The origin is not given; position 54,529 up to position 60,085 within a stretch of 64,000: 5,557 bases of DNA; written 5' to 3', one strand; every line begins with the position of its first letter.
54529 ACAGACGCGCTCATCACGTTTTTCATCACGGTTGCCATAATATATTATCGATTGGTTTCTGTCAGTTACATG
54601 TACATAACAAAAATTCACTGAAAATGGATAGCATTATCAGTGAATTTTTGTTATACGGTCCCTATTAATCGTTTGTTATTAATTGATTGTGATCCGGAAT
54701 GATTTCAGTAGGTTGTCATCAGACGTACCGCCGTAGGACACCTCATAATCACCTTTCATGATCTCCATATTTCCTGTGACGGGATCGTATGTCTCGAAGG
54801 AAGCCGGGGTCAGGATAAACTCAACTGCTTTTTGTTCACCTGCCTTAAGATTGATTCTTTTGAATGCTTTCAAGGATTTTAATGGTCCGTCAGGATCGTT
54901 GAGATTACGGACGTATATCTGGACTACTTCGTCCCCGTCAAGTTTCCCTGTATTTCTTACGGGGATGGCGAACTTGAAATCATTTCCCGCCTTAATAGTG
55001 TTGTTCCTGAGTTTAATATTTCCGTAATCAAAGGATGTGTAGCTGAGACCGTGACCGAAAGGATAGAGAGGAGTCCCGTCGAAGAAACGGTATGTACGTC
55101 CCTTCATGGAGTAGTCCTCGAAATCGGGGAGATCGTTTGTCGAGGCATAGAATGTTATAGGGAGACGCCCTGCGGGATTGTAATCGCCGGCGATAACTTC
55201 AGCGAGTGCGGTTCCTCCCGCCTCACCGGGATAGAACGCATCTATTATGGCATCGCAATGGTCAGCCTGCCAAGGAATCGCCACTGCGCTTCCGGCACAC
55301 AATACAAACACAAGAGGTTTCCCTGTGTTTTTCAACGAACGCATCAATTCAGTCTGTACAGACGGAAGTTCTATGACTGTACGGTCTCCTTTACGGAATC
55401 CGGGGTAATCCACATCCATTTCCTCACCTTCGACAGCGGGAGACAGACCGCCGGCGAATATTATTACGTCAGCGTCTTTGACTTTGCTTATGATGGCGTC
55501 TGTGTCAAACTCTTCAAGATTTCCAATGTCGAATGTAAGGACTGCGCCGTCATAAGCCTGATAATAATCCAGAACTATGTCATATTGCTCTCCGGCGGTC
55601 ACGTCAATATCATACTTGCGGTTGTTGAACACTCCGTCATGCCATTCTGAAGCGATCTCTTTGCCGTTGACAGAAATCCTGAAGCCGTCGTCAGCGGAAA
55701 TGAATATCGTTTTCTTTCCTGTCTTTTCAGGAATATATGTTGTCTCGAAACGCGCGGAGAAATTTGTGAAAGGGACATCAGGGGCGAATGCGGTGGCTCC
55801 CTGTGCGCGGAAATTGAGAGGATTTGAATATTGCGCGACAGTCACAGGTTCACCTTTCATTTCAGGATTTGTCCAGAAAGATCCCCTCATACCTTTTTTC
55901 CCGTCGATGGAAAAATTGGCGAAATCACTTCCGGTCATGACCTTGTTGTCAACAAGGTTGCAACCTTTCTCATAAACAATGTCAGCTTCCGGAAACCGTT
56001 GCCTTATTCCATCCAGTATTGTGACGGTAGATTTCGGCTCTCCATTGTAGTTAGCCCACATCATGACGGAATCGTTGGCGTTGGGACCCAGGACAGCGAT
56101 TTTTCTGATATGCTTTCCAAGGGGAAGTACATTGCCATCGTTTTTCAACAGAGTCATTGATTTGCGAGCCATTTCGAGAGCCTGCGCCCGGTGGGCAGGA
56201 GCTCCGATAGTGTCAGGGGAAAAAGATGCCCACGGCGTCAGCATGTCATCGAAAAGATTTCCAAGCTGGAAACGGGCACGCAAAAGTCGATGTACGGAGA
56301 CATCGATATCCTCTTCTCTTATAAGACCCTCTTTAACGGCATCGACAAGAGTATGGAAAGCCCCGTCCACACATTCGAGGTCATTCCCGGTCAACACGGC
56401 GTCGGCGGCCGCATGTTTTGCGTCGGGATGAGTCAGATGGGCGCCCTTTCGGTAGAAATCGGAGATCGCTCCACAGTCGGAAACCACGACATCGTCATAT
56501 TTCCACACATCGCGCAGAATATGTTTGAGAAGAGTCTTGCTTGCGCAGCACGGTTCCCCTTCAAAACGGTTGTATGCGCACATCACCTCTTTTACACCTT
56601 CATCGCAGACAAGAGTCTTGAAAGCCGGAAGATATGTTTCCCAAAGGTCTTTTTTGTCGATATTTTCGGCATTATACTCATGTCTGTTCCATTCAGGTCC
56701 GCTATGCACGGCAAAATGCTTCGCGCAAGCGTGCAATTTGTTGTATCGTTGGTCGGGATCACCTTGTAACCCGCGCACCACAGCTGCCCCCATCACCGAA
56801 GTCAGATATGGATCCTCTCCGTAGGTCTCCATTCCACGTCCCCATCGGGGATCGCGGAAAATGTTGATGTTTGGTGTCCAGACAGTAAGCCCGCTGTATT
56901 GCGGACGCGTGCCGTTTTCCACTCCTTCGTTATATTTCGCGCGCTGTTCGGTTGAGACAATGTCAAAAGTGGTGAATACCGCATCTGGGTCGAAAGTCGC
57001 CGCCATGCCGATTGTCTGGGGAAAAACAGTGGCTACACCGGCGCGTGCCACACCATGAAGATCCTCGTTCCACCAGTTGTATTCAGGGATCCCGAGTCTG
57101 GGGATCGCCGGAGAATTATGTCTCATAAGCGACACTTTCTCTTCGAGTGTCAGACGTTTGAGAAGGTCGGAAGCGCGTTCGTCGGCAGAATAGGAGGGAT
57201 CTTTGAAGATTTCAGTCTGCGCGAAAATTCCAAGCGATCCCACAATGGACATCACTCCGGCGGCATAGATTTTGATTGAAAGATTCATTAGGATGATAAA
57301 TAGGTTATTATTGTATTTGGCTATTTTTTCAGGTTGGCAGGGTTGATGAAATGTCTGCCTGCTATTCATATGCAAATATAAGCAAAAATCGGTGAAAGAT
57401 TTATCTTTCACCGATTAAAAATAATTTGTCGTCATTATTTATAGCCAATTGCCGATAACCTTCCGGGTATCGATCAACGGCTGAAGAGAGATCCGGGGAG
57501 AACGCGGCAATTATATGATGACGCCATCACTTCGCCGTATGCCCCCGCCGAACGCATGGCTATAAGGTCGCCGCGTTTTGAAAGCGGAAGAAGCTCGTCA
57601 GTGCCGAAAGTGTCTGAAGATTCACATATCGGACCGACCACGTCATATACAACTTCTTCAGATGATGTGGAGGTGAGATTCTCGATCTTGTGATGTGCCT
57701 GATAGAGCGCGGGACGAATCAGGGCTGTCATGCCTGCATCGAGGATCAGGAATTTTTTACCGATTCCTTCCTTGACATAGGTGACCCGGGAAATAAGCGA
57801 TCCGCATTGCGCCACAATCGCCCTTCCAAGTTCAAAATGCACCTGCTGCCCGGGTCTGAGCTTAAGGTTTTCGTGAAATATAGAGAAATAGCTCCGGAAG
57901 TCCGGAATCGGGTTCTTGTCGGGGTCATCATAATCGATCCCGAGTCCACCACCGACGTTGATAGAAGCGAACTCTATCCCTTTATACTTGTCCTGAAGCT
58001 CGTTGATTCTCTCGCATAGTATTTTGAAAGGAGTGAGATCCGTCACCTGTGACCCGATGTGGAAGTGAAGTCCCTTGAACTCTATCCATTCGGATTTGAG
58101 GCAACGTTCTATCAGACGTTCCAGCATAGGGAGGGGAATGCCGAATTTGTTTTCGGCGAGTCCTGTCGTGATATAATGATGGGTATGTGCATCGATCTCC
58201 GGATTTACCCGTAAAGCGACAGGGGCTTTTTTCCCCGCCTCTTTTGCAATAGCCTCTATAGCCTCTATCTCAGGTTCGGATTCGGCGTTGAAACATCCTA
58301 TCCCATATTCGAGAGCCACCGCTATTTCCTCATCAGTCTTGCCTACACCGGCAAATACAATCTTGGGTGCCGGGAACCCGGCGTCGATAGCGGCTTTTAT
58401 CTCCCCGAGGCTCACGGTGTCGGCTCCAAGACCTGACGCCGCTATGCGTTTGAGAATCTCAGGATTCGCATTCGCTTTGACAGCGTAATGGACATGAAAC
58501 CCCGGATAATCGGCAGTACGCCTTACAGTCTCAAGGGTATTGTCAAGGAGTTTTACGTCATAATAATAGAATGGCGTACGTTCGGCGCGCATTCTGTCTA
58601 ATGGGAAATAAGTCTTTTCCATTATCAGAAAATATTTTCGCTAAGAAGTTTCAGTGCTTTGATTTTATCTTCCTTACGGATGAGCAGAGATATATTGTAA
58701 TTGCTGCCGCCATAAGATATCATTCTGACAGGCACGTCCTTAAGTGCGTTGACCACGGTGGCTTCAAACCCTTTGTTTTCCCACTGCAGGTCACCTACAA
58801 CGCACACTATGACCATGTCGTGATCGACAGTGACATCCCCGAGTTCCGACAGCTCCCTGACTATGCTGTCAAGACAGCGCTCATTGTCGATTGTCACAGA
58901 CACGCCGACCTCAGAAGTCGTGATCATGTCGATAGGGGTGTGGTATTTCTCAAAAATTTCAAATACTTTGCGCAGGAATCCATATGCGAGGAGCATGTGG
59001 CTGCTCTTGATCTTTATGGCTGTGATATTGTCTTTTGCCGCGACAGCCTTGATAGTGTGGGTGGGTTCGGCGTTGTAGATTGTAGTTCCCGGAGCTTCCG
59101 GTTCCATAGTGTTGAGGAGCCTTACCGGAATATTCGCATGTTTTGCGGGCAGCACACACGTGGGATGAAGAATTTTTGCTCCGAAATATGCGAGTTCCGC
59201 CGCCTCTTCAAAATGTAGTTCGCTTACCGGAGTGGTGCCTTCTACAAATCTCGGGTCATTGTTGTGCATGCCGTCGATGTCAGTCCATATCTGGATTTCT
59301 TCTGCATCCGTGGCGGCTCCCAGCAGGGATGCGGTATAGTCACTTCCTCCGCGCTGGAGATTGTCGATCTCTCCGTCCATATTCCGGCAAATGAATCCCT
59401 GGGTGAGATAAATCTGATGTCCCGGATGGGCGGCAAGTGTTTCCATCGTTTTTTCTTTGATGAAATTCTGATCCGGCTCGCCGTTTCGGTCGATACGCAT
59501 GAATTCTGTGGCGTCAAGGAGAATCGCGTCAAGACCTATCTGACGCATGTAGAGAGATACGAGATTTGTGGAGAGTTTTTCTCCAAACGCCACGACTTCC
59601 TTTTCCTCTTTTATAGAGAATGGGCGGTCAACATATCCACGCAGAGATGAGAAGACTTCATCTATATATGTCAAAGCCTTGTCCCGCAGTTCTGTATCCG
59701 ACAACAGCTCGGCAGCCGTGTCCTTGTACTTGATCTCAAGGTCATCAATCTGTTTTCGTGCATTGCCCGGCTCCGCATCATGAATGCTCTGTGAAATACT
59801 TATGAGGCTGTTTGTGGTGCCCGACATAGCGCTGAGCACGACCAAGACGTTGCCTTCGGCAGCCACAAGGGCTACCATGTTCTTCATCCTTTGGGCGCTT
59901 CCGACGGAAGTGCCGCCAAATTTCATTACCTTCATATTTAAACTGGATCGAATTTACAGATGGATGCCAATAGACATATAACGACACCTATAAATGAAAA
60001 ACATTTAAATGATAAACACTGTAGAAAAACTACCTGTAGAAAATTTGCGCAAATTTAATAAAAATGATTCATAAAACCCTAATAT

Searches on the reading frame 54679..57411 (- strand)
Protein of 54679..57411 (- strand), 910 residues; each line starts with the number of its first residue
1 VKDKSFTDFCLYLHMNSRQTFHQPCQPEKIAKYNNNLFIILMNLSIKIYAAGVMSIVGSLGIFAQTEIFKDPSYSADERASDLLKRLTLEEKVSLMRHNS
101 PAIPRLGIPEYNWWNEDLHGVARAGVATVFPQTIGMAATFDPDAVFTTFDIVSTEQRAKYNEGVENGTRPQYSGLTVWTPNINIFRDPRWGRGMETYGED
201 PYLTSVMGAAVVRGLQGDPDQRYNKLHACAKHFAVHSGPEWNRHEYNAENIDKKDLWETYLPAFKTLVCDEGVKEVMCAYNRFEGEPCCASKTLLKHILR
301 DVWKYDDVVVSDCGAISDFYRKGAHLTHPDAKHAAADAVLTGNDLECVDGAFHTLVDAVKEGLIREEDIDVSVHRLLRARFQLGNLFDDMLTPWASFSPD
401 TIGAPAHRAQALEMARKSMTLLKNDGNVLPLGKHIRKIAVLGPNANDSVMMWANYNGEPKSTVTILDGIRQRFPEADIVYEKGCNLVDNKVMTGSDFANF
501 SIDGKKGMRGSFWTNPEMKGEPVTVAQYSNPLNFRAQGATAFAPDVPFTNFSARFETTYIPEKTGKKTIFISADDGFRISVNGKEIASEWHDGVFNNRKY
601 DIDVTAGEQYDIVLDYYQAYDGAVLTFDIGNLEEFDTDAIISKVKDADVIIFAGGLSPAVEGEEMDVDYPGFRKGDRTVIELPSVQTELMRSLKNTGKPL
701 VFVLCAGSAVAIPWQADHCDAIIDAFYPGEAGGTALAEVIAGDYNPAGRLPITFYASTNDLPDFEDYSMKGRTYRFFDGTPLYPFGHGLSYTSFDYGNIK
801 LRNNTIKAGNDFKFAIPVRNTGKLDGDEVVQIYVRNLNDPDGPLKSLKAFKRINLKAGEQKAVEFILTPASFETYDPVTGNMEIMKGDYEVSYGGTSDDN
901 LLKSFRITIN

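Call 7: search_protein_families(library=pfam, proteins=[window:54679-57411:-])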
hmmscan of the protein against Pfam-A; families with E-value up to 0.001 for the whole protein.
window:54679-57411:- (910 aa): 4 families
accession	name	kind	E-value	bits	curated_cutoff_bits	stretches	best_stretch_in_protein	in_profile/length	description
PF01915.27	Glyco_hydro_3_C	-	5.1e-54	183.7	31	1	419-791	1-200/200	Glycosyl hydrolase family 3 C-terminal domain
PF00933.27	Glyco_hydro_3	-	6.1e-41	141.3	27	1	105-378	60-315/316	Glycosyl hydrolase family 3 N terminal domain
PF14310.12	Fn3-like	-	5.2e-16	59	25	1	828-897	1-71/71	Fibronectin type III-like domain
PF07691.17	PA14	-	3.2e-14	53.4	24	1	504-620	1-122/147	PA14 domain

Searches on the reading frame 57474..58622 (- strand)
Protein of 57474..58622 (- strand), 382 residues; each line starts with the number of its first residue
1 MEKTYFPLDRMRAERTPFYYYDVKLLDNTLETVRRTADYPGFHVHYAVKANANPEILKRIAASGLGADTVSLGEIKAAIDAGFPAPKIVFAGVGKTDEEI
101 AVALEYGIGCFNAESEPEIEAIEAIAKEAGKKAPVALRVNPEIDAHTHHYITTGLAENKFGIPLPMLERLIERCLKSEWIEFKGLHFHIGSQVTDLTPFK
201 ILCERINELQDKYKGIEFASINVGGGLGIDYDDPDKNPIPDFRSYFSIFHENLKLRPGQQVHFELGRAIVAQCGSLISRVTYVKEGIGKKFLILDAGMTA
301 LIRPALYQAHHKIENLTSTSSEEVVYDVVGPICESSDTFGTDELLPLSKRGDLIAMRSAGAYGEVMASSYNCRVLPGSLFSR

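Call 7: search_protein_families(library=pfam, proteins=[window:57474-58622:-])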
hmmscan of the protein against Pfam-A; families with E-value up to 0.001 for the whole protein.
window:57474-58622:- (382 aa): 3 families
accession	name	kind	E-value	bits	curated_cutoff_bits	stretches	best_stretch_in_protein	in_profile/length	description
PF02784.22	Orn_Arg_deC_N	-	6.8e-52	176.7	23.4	1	38-271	14-247/247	Pyridoxal-dependent decarboxylase, pyridoxal binding domain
PF00278.28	Orn_DAP_Arg_deC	-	1.1e-24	86.9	23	1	18-360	1-95/95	Pyridoxal-dependent decarboxylase, C-terminal sheet domain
PF01168.26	Ala_racemase_N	-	1.2e-05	25.6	24.1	1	26-214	6-182/220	Alanine racemase, N-terminal domain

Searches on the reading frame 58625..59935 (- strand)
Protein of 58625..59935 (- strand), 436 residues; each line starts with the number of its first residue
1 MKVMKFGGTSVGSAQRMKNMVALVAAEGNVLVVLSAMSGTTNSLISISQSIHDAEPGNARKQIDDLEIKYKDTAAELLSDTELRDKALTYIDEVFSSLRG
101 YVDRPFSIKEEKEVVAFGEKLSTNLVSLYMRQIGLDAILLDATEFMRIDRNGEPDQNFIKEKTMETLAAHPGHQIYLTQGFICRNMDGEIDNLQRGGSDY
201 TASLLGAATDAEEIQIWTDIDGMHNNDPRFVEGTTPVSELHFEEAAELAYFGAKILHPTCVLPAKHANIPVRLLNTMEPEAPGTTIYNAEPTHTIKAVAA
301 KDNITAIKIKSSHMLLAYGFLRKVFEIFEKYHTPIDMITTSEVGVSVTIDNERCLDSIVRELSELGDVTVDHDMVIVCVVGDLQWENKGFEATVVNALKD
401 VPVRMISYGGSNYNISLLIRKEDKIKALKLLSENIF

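Call 7: search_protein_families(library=pfam, proteins=[window:58625-59935:-])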
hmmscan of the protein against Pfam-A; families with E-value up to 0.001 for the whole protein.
window:58625-59935:- (436 aa): 3 families
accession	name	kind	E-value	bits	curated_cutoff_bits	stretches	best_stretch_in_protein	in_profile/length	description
PF00696.33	AA_kinase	-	1.4e-41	143.3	24.9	1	2-275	3-234/234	Amino acid kinase family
PF22468.2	ACT_9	-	1e-21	76.9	27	2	377-433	1-59/61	ACT domain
PF13840.12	ACT_7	-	1.4e-06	28.4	27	1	370-433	2-65/65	ACT domain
